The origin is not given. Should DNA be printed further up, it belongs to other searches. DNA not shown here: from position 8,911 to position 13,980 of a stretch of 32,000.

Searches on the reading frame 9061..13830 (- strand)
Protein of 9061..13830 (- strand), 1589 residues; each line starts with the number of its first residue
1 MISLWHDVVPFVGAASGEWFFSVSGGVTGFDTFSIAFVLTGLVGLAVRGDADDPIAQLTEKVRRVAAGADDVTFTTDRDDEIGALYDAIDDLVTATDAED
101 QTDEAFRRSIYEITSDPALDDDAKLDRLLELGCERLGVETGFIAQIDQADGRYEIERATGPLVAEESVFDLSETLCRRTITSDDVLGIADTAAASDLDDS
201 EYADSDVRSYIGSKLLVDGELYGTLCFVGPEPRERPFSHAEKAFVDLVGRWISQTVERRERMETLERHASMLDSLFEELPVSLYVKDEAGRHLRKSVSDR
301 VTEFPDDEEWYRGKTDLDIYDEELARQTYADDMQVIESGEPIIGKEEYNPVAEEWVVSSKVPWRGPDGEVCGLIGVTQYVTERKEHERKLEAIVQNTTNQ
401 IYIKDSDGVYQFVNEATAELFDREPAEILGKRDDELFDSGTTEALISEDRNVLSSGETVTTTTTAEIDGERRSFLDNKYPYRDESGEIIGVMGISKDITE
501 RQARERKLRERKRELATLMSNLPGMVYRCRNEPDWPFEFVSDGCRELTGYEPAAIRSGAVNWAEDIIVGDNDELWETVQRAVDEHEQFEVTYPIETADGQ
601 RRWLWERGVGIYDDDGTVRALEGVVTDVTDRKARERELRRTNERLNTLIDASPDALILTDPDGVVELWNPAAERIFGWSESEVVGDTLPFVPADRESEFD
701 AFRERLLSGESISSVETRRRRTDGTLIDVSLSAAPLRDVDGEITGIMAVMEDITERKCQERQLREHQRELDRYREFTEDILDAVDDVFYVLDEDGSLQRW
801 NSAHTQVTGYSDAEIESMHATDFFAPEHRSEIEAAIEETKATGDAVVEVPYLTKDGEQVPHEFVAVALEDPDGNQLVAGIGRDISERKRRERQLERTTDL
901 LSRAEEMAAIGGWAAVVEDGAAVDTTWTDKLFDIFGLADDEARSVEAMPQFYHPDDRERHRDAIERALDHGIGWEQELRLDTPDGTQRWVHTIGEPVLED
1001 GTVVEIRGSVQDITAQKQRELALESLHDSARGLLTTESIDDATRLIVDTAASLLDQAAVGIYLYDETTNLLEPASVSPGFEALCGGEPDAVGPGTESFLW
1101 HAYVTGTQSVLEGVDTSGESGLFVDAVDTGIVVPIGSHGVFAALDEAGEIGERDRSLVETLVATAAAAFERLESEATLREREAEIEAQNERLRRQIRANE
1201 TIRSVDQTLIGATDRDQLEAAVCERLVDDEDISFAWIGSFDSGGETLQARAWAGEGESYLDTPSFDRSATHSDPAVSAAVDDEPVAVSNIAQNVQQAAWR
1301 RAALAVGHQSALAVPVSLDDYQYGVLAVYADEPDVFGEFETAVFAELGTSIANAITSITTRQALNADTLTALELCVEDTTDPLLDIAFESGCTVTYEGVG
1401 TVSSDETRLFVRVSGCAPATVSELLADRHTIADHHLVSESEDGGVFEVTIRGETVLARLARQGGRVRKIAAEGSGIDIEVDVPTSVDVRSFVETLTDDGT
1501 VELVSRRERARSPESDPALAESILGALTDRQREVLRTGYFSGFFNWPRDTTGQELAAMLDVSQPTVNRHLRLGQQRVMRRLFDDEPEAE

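Call 52: search_protein_families(library=pfam, proteins=[window:9061-13830:-], max_evalue=0.001)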
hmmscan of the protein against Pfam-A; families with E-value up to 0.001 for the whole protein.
window:9061-13830:- (1589 aa): 14 families
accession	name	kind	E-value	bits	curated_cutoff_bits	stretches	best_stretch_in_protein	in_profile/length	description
PF08448.16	PAS_4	-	1.4e-79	263.9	23.1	5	401-502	8-109/110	PAS fold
PF13426.13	PAS_9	-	7.5e-55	184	27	4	653-755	1-103/103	PAS domain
PF00989.32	PAS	-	2.6e-50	169.6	22.6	3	643-753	1-113/113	PAS fold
PF08447.18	PAS_3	-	6.4e-50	167.8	25.6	4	926-1009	3-88/89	PAS fold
PF15915.11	BAT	-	3.8e-39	134.4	25.8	1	1367-1516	1-151/156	GAF and HTH_10 associated domain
PF13185.12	GAF_2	-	9.8e-30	104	28.6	3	1212-1355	1-135/136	GAF domain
PF01590.32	GAF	-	1.6e-20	74.4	22.4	1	125-255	6-132/133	GAF domain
PF13188.13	PAS_8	-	2.8e-20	71.9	21.8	1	643-702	1-61/65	PAS domain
PF04967.18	HTH_10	-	3.5e-15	56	23.1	1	1527-1578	1-52/53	HTH DNA binding domain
PF13596.12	PAS_10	-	3.8e-12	47.2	22.1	1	645-754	1-106/106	PAS domain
PF13492.12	GAF_3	-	5.8e-12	46.6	27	1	1267-1355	36-127/129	GAF domain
PF24820.1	Diguanyl_cycl_sensor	-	1.5e-05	25.3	28.1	0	648-743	1-103/109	Diguanylate cyclase-like sensor domain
PF00672.30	HAMP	-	1.8e-05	25.4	25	1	54-94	9-49/53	HAMP domain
PF04545.22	Sigma70_r4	-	0.00019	21.4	24.1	1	1524-1571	2-42/50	Sigma-70, region 4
